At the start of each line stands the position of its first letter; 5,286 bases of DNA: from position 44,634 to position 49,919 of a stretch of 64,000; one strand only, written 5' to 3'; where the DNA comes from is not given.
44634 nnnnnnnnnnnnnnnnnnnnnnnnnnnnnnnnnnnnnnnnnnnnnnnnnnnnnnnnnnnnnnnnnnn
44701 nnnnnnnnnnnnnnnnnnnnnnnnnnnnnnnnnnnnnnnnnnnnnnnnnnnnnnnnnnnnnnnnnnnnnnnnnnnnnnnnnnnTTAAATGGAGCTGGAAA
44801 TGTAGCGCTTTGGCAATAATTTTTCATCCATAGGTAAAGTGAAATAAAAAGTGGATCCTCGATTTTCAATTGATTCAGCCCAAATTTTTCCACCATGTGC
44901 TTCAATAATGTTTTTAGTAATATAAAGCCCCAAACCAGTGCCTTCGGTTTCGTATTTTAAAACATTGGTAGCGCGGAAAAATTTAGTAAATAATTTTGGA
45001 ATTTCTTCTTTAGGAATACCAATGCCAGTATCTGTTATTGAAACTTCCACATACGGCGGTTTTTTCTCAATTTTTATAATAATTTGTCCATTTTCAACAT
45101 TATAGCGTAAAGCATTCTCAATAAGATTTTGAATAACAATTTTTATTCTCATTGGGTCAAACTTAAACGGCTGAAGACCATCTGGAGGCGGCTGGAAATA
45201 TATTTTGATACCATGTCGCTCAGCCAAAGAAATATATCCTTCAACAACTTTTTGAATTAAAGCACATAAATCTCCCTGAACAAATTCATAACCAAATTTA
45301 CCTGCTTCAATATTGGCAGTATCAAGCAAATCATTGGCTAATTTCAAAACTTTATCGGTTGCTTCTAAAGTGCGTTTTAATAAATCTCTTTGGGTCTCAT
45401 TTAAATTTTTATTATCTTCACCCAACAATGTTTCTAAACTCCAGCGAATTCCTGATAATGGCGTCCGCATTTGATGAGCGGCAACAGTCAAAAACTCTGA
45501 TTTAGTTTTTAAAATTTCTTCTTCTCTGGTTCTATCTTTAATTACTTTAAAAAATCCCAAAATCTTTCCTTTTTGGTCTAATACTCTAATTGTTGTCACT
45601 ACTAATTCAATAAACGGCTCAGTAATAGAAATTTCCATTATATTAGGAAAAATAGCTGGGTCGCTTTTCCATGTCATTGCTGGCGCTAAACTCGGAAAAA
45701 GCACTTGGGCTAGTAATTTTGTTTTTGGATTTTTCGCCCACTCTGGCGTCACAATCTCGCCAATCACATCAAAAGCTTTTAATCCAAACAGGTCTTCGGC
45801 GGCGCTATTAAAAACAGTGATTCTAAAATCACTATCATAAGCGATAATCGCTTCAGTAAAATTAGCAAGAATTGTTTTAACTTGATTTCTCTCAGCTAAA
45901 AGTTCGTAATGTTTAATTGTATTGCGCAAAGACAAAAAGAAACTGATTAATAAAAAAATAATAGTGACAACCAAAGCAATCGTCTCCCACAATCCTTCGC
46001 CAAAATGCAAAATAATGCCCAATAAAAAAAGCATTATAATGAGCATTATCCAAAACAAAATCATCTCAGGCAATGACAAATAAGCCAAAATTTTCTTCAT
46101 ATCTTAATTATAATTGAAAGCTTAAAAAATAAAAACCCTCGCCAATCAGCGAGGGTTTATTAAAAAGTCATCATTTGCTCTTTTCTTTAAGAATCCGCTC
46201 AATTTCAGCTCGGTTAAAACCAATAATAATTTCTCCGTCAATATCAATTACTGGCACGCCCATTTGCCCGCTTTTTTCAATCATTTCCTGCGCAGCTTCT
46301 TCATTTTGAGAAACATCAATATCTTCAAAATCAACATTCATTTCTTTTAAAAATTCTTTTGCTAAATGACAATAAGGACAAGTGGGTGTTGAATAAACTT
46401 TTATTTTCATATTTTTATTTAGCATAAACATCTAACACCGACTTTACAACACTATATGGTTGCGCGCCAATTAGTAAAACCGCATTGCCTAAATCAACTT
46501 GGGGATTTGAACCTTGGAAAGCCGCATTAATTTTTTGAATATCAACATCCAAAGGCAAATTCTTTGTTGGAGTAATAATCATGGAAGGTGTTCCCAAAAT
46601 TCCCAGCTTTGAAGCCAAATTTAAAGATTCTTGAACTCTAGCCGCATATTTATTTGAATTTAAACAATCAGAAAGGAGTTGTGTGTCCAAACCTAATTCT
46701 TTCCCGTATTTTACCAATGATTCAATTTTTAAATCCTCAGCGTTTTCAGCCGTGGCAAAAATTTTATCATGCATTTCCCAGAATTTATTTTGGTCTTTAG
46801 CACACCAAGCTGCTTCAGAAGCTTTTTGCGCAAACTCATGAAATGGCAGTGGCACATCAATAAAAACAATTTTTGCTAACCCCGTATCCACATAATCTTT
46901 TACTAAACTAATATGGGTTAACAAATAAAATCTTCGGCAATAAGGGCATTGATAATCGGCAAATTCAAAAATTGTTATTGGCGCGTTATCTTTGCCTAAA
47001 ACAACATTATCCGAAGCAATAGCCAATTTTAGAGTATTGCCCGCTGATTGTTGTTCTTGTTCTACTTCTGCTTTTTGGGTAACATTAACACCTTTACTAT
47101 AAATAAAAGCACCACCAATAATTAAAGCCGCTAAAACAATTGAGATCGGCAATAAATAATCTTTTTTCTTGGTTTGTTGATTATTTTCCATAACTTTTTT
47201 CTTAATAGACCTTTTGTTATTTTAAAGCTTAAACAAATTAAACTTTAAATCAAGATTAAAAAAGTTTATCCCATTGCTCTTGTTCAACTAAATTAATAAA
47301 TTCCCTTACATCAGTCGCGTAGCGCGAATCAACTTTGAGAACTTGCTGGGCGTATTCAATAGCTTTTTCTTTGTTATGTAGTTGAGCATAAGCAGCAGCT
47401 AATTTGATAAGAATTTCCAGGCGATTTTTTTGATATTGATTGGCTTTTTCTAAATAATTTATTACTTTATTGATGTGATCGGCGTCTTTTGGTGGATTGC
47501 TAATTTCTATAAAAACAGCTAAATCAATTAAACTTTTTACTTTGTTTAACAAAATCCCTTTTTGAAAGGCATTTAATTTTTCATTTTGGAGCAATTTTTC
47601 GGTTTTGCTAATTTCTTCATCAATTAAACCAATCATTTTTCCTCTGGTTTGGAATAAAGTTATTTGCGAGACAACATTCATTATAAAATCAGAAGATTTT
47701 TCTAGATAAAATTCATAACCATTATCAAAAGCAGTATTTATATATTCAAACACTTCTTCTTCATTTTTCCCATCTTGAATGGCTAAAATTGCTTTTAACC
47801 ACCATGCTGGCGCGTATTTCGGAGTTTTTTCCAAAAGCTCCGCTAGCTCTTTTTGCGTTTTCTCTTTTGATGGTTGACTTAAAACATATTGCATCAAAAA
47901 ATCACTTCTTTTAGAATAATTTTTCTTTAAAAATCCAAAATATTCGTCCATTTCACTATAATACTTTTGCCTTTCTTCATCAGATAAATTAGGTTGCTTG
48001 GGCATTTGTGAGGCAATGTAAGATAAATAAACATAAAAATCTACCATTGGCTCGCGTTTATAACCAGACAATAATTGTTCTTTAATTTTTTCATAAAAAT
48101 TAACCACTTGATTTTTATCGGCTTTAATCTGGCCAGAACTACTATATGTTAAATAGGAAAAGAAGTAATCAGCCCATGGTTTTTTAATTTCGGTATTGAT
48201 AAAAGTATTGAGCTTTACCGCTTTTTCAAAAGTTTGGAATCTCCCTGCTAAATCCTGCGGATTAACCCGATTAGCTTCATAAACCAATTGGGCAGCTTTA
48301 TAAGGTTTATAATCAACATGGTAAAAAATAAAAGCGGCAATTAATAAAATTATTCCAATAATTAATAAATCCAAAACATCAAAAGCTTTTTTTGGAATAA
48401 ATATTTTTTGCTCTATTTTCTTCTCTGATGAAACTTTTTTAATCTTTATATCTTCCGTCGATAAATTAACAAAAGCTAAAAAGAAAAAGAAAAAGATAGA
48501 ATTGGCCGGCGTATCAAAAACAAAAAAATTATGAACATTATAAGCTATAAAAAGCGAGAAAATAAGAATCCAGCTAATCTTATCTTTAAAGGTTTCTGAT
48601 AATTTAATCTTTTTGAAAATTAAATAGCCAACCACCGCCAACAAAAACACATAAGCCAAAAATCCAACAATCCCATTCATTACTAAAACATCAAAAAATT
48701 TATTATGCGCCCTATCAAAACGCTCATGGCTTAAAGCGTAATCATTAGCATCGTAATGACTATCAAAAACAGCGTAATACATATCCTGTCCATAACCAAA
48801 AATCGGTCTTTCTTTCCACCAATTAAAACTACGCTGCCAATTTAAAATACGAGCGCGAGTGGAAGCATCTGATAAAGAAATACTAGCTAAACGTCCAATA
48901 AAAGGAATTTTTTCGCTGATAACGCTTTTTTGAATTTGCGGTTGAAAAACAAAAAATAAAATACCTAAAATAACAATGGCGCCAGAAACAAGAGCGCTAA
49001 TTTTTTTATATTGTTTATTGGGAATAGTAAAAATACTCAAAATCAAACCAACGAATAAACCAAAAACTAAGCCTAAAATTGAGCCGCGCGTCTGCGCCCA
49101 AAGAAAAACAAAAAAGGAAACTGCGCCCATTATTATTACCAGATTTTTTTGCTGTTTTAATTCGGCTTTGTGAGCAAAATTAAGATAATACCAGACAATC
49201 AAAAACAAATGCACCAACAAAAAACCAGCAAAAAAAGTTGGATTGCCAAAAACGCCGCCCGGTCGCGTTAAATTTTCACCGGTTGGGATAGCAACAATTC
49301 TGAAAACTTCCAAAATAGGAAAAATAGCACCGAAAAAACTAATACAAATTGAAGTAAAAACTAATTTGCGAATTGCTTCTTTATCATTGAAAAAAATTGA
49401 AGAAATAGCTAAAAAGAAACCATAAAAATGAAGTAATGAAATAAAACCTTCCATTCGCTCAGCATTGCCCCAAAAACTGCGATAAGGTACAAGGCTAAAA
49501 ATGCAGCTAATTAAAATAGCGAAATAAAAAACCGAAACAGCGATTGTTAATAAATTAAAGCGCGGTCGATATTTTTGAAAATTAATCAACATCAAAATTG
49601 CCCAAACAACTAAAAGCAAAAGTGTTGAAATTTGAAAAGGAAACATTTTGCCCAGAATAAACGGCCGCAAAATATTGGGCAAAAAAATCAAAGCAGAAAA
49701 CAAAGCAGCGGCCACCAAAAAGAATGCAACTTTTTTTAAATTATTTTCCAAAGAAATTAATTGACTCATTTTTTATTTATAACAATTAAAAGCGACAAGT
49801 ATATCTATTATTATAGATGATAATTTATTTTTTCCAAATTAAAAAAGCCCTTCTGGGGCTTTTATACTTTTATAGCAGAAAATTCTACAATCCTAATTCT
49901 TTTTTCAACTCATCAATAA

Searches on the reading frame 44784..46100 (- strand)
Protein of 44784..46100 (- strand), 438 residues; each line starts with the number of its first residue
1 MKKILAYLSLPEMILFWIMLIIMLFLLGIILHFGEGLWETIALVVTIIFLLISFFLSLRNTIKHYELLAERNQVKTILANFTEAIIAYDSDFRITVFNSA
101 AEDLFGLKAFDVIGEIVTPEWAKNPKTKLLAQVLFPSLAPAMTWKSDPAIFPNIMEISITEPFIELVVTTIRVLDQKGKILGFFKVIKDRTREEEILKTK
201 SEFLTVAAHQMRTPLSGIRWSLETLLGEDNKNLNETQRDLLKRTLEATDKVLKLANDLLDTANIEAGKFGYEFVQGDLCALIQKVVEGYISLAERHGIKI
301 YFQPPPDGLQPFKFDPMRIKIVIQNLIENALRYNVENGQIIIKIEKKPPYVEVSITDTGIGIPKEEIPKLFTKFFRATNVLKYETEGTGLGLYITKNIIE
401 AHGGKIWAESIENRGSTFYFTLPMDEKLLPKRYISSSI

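Call 28: search_protein_families(library=pfam, proteins=[window:44784-46100:-], max_evalue=0.001)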
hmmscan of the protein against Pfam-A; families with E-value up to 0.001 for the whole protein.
window:44784-46100:- (438 aa): 3 families
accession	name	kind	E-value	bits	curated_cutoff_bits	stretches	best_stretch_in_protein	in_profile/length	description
PF02518.31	HATPase_c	-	4.5e-31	108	26.4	1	315-425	2-110/111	Histidine kinase-, DNA gyrase B-, and HSP90-like ATPase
PF00512.31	HisKA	-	1.7e-15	57.2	26.9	1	200-267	2-66/66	His Kinase A (phospho-acceptor) domain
PF00989.32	PAS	-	2.3e-07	31.2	22.6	1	73-189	2-112/113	PAS fold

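Call 82: find_encoding_contigs(protein=window:44784-46100:-, flank=6000, max_places=8)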
Protein window:44784-46100:- (438 aa): 1 contig read that carries it; 1 place shown.
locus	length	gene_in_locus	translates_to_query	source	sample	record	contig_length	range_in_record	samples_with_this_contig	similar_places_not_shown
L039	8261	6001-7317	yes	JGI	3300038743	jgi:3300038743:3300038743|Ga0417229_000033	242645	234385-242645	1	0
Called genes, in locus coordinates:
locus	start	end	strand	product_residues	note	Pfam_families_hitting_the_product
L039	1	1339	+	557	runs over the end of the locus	PF01471:PG_binding_1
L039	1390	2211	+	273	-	-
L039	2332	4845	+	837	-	PF04932:Wzy_C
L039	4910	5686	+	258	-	PF13462:Thioredoxin_4, PF01323:DSBA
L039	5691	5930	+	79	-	PF00462:Glutaredoxin, PF05768:Glrx-like (weak), PF13192:Thioredoxin_3, PF13417:GST_N_3 (weak)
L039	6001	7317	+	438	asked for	PF00989:PAS (weak), PF00512:HisKA, PF02518:HATPase_c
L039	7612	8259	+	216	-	?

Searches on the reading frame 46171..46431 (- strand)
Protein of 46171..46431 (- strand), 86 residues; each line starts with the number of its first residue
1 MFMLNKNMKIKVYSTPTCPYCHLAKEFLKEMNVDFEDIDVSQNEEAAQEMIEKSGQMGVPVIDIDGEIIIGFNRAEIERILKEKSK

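Call 28: search_protein_families(library=pfam, proteins=[window:46171-46431:-], max_evalue=0.001)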
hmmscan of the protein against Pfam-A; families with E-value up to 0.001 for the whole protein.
window:46171-46431:- (86 aa): 5 families
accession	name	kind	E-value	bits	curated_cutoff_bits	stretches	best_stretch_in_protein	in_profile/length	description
PF00462.30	Glutaredoxin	-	3e-22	79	22.9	1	10-69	1-60/60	Glutaredoxin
PF13192.12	Thioredoxin_3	-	8.8e-08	32.5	24.8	1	8-70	1-61/76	Thioredoxin domain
PF13417.12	GST_N_3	-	4.3e-07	30.6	22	1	13-70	2-58/75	Glutathione S-transferase, N-terminal domain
PF05768.20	Glrx-like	-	4e-06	27.5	26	1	10-76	2-68/77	Glutaredoxin-like domain (DUF836)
PF13098.12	Thioredoxin_2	-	0.00093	19.9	27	1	7-53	6-50/104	Thioredoxin-like domain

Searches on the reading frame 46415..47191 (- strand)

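Call 28: search_protein_families(library=pfam, proteins=[window:46415-47191:-], max_evalue=0.001)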
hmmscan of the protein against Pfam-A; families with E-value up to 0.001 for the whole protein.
window:46415-47191:- (258 aa): 3 families
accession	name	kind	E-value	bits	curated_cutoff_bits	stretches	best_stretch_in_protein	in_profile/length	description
PF13462.12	Thioredoxin_4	-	5.1e-27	95.5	23.2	1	62-207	5-146/165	Thioredoxin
PF01323.26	DSBA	-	1.9e-11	44.5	25.6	1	122-206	86-172/191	DSBA-like thioredoxin domain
PF13098.12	Thioredoxin_2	-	2.6e-07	31.3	27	1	71-210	6-85/104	Thioredoxin-like domain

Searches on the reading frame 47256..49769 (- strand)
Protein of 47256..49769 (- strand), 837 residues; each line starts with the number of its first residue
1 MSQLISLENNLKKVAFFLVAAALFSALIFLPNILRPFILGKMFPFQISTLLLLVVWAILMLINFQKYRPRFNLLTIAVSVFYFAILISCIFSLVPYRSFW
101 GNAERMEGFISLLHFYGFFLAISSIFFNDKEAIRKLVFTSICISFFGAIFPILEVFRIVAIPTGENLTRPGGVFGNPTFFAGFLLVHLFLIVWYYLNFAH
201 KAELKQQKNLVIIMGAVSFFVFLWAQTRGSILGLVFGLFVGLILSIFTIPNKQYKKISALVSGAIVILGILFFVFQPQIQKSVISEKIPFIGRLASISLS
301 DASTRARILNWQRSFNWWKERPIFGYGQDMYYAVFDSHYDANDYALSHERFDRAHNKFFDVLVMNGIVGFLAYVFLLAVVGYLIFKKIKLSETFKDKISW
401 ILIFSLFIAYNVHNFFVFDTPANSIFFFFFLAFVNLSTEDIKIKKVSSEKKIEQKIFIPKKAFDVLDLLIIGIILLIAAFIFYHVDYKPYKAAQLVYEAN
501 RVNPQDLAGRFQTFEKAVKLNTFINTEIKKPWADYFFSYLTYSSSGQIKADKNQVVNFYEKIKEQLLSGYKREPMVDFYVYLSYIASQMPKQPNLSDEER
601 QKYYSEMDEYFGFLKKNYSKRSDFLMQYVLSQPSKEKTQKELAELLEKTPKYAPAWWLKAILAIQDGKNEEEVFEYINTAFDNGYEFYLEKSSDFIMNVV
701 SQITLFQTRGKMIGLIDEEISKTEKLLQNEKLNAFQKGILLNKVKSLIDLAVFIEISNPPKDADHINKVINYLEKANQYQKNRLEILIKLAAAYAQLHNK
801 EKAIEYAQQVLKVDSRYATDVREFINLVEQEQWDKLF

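Call 28: search_protein_families(library=pfam, proteins=[window:47256-49769:-], max_evalue=0.001)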
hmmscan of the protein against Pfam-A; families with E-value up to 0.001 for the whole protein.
window:47256-49769:- (837 aa): 3 families
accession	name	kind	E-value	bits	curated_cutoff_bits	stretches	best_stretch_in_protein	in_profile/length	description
PF04932.20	Wzy_C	-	9.4e-21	74.6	31.7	1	216-374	4-149/149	O-Antigen ligase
PF14559.12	TPR_19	-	0.00057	20.6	25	0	769-814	10-55/68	Tetratricopeptide repeat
PF00515.34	TPR_1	-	0.00064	19.9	27.8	0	786-816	3-33/34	Tetratricopeptide repeat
